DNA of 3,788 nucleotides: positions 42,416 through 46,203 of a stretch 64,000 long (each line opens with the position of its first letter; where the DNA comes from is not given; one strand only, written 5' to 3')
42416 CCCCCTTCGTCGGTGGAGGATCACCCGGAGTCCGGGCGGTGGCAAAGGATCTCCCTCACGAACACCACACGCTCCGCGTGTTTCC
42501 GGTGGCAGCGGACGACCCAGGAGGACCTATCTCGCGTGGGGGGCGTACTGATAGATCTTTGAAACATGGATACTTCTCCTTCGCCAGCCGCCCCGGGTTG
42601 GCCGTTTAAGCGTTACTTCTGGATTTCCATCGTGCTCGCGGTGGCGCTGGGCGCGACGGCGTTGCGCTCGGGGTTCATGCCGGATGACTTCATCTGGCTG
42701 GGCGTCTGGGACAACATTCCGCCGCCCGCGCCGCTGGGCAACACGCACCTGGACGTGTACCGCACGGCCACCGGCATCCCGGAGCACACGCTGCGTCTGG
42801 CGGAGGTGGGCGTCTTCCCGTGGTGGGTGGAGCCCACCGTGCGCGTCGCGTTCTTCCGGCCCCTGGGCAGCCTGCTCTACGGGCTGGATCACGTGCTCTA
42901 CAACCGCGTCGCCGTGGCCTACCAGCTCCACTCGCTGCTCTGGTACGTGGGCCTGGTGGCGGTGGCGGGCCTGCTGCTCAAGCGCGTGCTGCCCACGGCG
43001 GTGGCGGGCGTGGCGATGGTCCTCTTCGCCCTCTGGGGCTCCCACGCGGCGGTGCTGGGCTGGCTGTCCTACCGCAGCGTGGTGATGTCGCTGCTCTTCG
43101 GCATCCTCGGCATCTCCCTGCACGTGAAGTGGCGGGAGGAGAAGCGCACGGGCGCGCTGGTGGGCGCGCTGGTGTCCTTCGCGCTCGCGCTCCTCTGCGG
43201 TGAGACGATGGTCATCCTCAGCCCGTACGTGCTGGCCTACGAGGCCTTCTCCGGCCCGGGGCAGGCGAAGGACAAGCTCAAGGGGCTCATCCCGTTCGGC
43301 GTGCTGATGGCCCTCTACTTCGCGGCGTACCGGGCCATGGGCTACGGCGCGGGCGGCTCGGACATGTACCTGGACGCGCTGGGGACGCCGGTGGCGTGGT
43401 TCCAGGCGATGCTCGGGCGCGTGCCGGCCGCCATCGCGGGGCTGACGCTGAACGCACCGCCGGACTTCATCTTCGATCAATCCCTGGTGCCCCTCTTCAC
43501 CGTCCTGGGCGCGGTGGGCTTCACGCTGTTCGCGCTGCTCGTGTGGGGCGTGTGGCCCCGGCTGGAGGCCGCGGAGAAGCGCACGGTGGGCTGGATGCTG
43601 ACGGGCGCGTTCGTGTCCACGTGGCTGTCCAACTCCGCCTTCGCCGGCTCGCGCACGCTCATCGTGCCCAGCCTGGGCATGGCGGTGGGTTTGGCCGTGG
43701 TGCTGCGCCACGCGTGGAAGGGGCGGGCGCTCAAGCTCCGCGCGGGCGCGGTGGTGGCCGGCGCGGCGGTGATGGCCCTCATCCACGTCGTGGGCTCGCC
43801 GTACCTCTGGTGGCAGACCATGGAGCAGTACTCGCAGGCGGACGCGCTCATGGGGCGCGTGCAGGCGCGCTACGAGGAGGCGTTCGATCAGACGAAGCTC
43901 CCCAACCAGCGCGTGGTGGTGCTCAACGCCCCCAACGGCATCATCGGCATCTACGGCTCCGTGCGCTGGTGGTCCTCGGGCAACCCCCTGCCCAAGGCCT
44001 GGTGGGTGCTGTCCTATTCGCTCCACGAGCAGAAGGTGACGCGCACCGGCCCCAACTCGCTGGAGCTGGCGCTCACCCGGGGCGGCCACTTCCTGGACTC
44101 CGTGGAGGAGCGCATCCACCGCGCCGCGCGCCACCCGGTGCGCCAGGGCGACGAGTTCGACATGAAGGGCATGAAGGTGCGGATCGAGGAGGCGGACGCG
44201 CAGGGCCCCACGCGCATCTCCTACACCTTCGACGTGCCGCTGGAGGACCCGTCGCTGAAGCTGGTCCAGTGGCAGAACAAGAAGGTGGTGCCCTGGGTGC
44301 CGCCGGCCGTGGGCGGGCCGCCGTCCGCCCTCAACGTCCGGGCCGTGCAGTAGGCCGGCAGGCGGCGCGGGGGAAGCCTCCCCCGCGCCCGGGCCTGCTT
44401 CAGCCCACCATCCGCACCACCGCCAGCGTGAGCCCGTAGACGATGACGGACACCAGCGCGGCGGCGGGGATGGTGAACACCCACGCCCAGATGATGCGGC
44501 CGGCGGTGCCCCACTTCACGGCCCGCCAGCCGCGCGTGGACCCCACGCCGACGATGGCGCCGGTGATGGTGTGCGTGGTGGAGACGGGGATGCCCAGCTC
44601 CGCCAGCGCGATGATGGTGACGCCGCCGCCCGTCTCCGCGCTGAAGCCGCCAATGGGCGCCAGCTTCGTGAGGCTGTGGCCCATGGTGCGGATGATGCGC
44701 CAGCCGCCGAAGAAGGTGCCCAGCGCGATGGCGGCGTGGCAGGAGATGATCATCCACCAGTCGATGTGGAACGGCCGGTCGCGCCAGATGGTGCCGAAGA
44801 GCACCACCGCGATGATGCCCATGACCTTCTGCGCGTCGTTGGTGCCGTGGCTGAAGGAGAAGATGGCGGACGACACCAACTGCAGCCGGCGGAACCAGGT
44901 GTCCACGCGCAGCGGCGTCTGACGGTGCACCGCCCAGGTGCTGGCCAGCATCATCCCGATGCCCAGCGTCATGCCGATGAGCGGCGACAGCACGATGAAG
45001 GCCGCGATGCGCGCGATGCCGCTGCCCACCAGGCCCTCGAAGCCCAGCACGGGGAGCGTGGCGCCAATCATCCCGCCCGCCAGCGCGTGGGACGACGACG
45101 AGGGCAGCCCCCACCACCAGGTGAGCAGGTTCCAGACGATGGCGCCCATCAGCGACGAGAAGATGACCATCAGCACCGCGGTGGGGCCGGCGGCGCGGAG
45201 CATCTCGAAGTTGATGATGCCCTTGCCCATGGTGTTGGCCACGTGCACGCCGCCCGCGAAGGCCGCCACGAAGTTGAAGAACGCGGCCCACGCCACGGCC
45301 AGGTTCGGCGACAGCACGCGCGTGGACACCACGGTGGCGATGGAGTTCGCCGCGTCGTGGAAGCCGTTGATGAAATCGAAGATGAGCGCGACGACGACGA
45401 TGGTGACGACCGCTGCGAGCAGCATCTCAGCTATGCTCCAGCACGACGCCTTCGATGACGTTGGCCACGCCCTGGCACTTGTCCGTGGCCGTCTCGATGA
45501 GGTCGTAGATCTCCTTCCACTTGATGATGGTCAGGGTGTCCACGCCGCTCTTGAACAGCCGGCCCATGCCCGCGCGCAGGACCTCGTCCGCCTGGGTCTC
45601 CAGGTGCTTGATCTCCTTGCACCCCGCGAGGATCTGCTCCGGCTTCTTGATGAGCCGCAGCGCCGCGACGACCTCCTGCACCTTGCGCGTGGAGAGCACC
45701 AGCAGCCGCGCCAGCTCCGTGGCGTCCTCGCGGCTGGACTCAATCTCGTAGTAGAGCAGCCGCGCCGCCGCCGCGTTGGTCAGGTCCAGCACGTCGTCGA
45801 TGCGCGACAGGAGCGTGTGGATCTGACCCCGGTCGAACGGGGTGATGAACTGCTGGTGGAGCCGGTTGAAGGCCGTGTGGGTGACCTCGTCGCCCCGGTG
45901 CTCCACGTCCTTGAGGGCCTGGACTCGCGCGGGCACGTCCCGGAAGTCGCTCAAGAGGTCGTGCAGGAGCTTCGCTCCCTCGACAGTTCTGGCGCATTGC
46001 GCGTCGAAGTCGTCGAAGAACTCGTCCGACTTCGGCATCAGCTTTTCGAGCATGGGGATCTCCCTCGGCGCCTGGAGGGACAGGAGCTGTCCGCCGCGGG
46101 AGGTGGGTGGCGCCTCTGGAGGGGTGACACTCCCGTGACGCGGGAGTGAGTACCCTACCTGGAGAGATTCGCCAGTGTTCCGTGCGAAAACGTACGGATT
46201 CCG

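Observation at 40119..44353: Convergent, 3'-overlapping acyl-CoA-type desaturase and B12-dependent radical SAM gene, with a large polytopic membrane protein divergent from the rSAM gene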

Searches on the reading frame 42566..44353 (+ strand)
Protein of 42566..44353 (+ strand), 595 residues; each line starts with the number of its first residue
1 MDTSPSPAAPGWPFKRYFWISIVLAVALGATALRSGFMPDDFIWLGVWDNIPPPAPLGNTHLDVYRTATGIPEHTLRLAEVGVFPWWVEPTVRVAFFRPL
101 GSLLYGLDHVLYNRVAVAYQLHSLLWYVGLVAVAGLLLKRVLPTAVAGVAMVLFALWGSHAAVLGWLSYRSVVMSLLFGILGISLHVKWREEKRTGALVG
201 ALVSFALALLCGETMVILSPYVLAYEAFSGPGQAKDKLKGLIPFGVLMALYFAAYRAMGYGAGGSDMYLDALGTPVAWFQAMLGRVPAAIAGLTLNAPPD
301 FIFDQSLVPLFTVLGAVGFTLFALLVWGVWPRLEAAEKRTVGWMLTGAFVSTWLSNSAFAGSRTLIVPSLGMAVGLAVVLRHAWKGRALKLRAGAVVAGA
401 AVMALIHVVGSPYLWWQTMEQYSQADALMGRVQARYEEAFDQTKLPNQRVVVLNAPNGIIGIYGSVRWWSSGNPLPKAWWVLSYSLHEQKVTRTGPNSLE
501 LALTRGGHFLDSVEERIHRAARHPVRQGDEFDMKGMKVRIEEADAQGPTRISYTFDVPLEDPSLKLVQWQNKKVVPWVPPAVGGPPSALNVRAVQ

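Call 3: search_protein_families(library=pfam, proteins=[window:42566-44353:+], max_evalue=0.01)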
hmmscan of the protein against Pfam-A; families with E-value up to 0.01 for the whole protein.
window:42566-44353:+ (595 aa): 0 families

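Call 4: search_protein_families(library=ncbifam, proteins=[window:42566-44353:+], max_evalue=0.01)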
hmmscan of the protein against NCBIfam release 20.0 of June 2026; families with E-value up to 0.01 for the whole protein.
window:42566-44353:+ (595 aa): 0 families

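Call 31: search_protein_families(library=pfam, proteins=[window:42566-44353:+], max_evalue=10)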
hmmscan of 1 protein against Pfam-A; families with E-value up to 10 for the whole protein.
window:42566-44353:+ (595 aa): 0 families

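Call 32: search_solved_structures(query=window:42566-44353:+, max_evalue=10)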
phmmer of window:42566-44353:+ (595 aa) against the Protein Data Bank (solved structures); distinct sequences matched with E-value up to 10: 0.

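Call 33: find_homologous_proteins(query=window:42566-44353:+, max_evalue=0.001)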
Query window:42566-44353:+ (595 aa): 36 proteins with E <= 0.001 among 8000 candidates.
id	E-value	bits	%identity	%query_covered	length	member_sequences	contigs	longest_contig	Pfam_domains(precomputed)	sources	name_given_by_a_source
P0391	0.0e+0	1280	94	100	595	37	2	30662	-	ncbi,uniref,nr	ncbi:hypothetical protein HJC10_16665 [Corallococcus exiguus]|uniref:hypothetical protein n=1 Tax=Co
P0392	0.0e+0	1196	88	99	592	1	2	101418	-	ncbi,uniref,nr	ncbi:hypothetical protein [Corallococcus exercitus]|uniref:Glycosyltransferase RgtA/B/C/D-like domai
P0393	0.0e+0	1191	88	99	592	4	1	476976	-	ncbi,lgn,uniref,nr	ncbi:hypothetical protein KH5H1_61900 [Corallococcus caeni]|uniref:hypothetical protein n=1 Tax=Cora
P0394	0.0e+0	1181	90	96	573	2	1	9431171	-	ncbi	-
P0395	0.0e+0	1145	88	95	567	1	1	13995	-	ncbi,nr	ncbi:hypothetical protein D7W79_26745 [Corallococcus exercitus]|nr:hypothetical protein D7W79_26745 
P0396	0.0e+0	1117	86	94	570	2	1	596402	-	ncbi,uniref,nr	ncbi:hypothetical protein JYK02_11640 [Corallococcus macrosporus]|uniref:Glycosyltransferase RgtA/B/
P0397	1.4e-292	990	72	100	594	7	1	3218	-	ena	-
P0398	5.7e-278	942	67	100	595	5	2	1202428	-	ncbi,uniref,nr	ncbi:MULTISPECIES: hypothetical protein [Corallococcus]|uniref:hypothetical protein n=1 Tax=Coralloc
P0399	6.3e-275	932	71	96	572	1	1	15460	-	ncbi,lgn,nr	ncbi:MAG: hypothetical protein EOO71_33675 [Myxococcaceae bacterium]|nr:MAG: hypothetical protein EO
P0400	1.2e-268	911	66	99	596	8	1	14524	-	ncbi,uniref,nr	ncbi:hypothetical protein [Corallococcus sp. CA049B]|uniref:hypothetical protein n=1 Tax=Corallococc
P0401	2.1e-266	904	64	100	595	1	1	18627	-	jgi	jgi:hypothetical protein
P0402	3.5e-257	873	65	96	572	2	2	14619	-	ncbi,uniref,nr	ncbi:hypothetical protein D7Y13_26595 [Corallococcus praedator]|uniref:Glycosyltransferase RgtA/B/C/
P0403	7.6e-255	865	63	99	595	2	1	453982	-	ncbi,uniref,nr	ncbi:hypothetical protein [Citreicoccus inhibens]|uniref:hypothetical protein n=1 Tax=Citreicoccus i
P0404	2.7e-253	860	66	94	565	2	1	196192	-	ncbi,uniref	ncbi:hypothetical protein [Corallococcus sp. RDP092CA]|uniref:hypothetical protein n=1 Tax=Coralloco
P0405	7.7e-179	614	48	98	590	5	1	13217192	-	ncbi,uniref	ncbi:hypothetical protein [Archangium minus]|uniref:hypothetical protein n=1 Tax=Archangium minus Ta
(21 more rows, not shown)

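Call 56: predict_structure(alignment_id=A1)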
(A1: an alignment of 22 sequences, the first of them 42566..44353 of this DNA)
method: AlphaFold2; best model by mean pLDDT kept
length: 595 residues; sequences in the alignment: 22
mean_pLDDT: 90.1   pTM: 0.89
mean pLDDT of the five models: 90.1, 89.4, 88.4, 88.3, 88.1
residues with pLDDT >= 90: 407; 70-90: 158; 50-70: 17; < 50: 13
segments of 3 or more residues with pLDDT < 50: 1-10, 593-595
pLDDT, mean of each block of 10 residues (from residue 1): 40 86 97 92 91 75 89 91 90 92 94 95 97 97 93 94 91 97 98 96 98 94 96 95 98 93 86 86 91 92 87 96 95 93 97 78 90 96 75 85 94 94 90 90 93 86 88 91 89 97 84 82 92 95 91 97 94 90 88 42
secondary structure, 60 per line:
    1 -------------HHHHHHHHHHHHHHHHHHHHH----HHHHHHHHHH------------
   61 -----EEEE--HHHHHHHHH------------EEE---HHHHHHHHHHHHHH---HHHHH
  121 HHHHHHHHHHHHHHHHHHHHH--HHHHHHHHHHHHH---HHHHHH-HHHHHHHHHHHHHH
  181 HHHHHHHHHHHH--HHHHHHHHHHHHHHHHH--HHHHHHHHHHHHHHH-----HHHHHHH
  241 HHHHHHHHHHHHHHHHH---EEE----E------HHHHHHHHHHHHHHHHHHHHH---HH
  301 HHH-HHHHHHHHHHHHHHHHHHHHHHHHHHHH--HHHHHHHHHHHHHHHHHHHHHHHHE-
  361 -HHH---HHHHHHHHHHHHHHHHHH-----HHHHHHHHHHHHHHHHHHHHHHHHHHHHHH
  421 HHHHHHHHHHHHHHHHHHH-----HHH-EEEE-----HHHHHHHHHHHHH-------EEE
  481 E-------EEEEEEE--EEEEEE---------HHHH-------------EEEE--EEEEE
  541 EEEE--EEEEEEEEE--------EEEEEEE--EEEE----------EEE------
elements in order: H14-34 H39-48 E66-69 H72-80 E93-95 H99-112 H116-141 H144-156 H160-165 H167-192 H195-211 H214-228 H234-257 E261-263 H275-295 H299-303 H305-332 H335-358 H368-385 H391-439 E449-452 H458-470 E478-481 E489-495 E498-503 H513-516 E530-533 E536-544 E547-555 E564-570 E573-576 E587-589

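Call 60: fold_search(model_id=the predicted structure, library=pdb)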
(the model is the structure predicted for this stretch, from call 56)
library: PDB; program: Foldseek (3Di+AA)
matches with E <= 10: 519; with E <= 0.001: 17
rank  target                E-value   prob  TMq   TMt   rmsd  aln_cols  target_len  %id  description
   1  5gmy_A                9.1e-07  1.00  0.37  0.28  14.9       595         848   15  Crystal structure of the Archaeoglobus fulgidus oligosaccharyltransferase (O29867_ARCFU) tethered with an acceptor pep (released 2017-02-01)
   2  7e9s_A                8.9e-06  1.00  0.41  0.31  10.1       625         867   12  Archaeal oligosaccharyltransferase AglB from Archaeoglobus fulgidus in complex with an inhibitory peptide and a dolich (released 2021-09-08)
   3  3wak                  1.5e-05  1.00  0.41  0.30  13.5       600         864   14  Crystal structure of the Archaeoglobus fulgidus oligosaccharyltransferase (O29867_ARCFU) in the apo form (released 2013-10-30)
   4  8pn9_A                3.4e-05  1.00  0.40  0.37  12.3       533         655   12  Structure of human oligosaccharyltransferase OST-A complex bound to NGI-1 (released 2024-05-08)
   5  9n9j_I                3.9e-05  1.00  0.41  0.36  12.8       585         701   12  Structure of a GRP94 folding intermediate engaged with a CCDC134- and FKBP11-bound secretory translocon (released 2025-11-19)
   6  7oci_F                6.1e-05  1.00  0.39  0.36  11.7       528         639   12  Cryo-EM structure of yeast Ost6p containing oligosaccharyltransferase complex (released 2022-02-16)
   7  3rce_A                8.0e-05  1.00  0.36  0.32  10.5       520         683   12  Bacterial oligosaccharyltransferase PglB (released 2011-06-15)
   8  5f15                  8.0e-05  1.00  0.35  0.38  12.1       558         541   13  Crystal Structure of ArnT from Cupriavidus metallidurans bound to Undecaprenyl phosphate (released 2016-02-17)
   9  8b6l_I                1.1e-04  1.00  0.41  0.36  11.9       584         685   11  Subtomogram average of the human Sec61-TRAP-OSTA-translocon (released 2022-12-07)
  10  8agc_A                1.6e-04  1.00  0.34  0.30  10.8       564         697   13  Structure of yeast oligosaccharylransferase complex with lipid-linked oligosaccharide and non-acceptor peptide bound (released 2022-12-07)
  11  5ezm                  1.7e-04  1.00  0.36  0.39  11.9       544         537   12  Crystal Structure of ArnT from Cupriavidus metallidurans in the apo state (released 2016-02-17)
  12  8age_A                1.9e-04  1.00  0.41  0.38  11.2       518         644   14  Structure of yeast oligosaccharylransferase complex with acceptor peptide bound (released 2022-12-07)
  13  6s7o_A                3.0e-04  1.00  0.37  0.34  13.8       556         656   12  Cryo-EM structure of human oligosaccharyltransferase complex OST-A (released 2019-12-18)
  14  5ogl_A                4.4e-04  1.00  0.36  0.31  10.2       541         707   12  Structure of bacterial oligosaccharyltransferase PglB in complex with an acceptor peptide and an lipid-linked oligosac (released 2017-10-25)
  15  6gxc_A                4.4e-04  1.00  0.35  0.31  11.8       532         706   14  Bacterial oligosaccharyltransferase PglB in complex with an inhibitory peptide and a reactive lipid-linked oligosaccha (released 2018-11-14)
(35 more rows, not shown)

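Call 81: search_protein_families(library=padloc, proteins=[window:42566-44353:+], max_evalue=0.001)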
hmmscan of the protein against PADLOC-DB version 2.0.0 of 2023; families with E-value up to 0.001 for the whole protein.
window:42566-44353:+ (595 aa): 0 families

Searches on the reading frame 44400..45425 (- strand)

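Call 3: search_protein_families(library=pfam, proteins=[window:44400-45425:-], max_evalue=0.01)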
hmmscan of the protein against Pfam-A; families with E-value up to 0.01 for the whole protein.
window:44400-45425:- (341 aa): 1 family
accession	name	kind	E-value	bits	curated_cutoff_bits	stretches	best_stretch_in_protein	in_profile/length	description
PF01384.25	PHO4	-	5.4e-94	315.5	33.7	1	20-326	1-350/350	Phosphate transporter family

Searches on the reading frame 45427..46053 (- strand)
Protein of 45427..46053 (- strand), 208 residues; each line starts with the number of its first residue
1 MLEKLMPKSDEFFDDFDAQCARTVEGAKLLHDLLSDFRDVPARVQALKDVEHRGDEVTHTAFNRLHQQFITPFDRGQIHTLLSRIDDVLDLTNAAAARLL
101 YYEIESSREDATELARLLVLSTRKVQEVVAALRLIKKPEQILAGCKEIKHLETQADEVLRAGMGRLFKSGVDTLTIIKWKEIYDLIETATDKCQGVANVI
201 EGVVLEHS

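Call 3: search_protein_families(library=pfam, proteins=[window:45427-46053:-], max_evalue=0.01)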
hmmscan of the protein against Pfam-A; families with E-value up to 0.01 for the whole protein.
window:45427-46053:- (208 aa): 1 family
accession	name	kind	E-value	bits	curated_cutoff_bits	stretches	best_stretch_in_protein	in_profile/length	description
PF01865.21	PhoU_div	-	8.4e-23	81.3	24.4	1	7-205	8-213/214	Protein of unknown function DUF47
